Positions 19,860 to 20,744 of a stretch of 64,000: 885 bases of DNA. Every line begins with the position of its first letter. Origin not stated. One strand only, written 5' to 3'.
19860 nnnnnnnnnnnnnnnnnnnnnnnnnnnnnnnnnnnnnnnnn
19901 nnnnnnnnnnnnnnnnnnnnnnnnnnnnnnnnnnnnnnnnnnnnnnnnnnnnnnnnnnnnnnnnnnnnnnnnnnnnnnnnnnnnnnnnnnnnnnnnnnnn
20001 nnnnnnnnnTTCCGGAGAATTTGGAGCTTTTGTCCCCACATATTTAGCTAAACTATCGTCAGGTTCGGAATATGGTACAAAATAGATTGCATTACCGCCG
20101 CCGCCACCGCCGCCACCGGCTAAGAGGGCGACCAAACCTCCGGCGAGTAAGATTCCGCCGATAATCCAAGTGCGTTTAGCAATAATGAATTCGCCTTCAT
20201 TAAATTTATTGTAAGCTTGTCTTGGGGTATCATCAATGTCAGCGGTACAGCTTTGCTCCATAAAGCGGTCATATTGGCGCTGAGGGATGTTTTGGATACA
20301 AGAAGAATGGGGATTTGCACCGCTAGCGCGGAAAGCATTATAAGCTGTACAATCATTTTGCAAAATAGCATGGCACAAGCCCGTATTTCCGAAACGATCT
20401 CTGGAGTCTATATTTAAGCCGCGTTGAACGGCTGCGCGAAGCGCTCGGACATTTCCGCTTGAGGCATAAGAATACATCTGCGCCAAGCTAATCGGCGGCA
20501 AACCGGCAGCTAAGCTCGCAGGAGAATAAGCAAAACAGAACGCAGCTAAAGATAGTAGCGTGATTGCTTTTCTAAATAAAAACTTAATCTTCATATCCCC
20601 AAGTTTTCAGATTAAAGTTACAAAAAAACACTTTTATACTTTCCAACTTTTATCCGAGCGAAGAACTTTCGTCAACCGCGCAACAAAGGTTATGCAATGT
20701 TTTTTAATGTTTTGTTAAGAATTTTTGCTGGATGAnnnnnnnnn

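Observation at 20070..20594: Unusual N-terminal architecture of the autotransporter: signal peptide, then an ankyrin-like module, then a hydrophobic helix plus Gly8 tract, before the passenger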

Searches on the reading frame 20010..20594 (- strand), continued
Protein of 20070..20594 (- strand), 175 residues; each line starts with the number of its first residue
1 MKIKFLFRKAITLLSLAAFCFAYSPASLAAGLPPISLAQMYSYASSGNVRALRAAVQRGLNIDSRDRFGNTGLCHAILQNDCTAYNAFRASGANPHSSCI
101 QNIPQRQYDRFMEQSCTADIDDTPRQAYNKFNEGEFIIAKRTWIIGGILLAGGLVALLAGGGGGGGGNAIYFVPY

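Call 69: find_encoding_contigs(protein=P0102, flank=3000, max_places=2)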
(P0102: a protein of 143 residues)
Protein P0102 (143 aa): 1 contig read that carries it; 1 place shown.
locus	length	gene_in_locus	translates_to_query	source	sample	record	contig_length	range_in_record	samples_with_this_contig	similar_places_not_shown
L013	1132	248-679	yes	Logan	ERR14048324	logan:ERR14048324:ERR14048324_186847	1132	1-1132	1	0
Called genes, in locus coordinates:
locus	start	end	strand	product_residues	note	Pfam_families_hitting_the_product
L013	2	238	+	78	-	?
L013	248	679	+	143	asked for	-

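Call 73: find_encoding_contigs(protein=P0052, flank=5000, max_places=1)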
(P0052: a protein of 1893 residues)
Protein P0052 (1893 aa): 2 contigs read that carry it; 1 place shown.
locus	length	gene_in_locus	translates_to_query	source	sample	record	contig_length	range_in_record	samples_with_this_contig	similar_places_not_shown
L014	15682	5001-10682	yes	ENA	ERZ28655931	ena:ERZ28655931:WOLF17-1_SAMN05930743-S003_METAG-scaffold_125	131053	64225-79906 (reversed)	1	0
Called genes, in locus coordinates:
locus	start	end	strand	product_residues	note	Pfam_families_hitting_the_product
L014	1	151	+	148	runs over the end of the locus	PF04138:GtrA_DPMS_TM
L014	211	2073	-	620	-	PF09976:TPR_21 (faint), PF00515:TPR_1 (faint), PF07719:TPR_2 (faint), PF13174:TPR_6 (faint), PF13181:TPR_8 (faint), PF23914:TPR_CcmH_CycH (weak), PF13432:TPR_16 (weak), PF23914:TPR_CcmH_CycH, +7 more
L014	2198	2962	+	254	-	PF03167:UDG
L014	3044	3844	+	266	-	-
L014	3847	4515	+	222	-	-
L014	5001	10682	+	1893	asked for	PF27417:BigA_3rd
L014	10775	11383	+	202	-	-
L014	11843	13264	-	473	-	PF00224:PK, PF02887:PK_C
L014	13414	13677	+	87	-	PF10073:GapR_DNA-bd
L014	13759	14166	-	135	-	PF02033:RBFA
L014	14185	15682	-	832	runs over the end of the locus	PF04760:IF2_N, PF00009:GTP_EFTU, PF01926:MMR_HSR1, PF22042:EF-G_D2, PF11987:IF-2, PF03144:GTP_EFTU_D2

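Call 74: find_encoding_contigs(protein=P0075, flank=5000, max_places=1)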
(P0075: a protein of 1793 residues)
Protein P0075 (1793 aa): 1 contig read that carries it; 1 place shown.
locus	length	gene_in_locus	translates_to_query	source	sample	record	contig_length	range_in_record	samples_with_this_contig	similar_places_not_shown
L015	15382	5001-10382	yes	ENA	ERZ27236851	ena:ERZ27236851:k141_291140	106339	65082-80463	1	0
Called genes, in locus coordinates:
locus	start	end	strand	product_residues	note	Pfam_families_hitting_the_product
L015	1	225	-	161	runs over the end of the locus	PF03073:TspO_MBR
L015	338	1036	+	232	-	PF17746:SfsA_N (weak), PF03749:SfsA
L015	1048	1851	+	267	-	PF00557:Peptidase_M24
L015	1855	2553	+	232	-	PF04002:RadC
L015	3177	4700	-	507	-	-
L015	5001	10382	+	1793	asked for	PF27417:BigA_3rd, PF25783:BigA_beta (weak), PF03797:Autotransporter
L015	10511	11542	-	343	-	PF00154:RecA_N, PF08423:Rad51, PF06745:ATPase (weak), PF01637:ATPase_2 (weak), PF27531:MT3502_N (weak), PF21096:RecA_C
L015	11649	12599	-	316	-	PF03631:Virul_fac_BrkB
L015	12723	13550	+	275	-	PF23441:SDR (weak), PF00106:adh_short, PF13561:adh_short_C2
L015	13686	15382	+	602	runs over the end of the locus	PF01343:Peptidase_S49, PF00574:CLP_protease (faint), PF25145:NfeD1b_N (weak), PF01343:Peptidase_S49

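Call 75: find_encoding_contigs(protein=P0069, flank=5000, max_places=1)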
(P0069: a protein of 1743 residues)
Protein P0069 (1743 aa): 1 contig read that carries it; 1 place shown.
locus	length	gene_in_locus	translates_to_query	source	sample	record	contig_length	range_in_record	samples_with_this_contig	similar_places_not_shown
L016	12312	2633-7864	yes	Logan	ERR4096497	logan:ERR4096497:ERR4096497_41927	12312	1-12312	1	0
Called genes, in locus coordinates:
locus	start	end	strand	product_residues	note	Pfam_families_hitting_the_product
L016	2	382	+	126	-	?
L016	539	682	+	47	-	-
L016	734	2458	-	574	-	-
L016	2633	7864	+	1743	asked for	PF27417:BigA_3rd, PF27415:BigA_4th (weak), PF27417:BigA_3rd, PF03797:Autotransporter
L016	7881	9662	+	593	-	PF00664:ABC_membrane, PF00005:ABC_tran, PF02463:SMC_N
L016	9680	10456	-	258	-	PF02535:Zip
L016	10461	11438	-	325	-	PF01156:IU_nuc_hydro (weak)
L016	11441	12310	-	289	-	?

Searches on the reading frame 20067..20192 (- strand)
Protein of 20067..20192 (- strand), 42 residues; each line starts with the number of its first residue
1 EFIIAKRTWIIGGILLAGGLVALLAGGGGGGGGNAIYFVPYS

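Call 59: search_protein_families(library=pfam, proteins=[window:20067-20192:-], max_evalue=10)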
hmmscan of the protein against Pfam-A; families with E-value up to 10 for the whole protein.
seq(42 aa): 1 family
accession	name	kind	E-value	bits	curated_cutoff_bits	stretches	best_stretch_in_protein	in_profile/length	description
PF13481.12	AAA_25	-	0.36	10.9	27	1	4-30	19-45/195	AAA domain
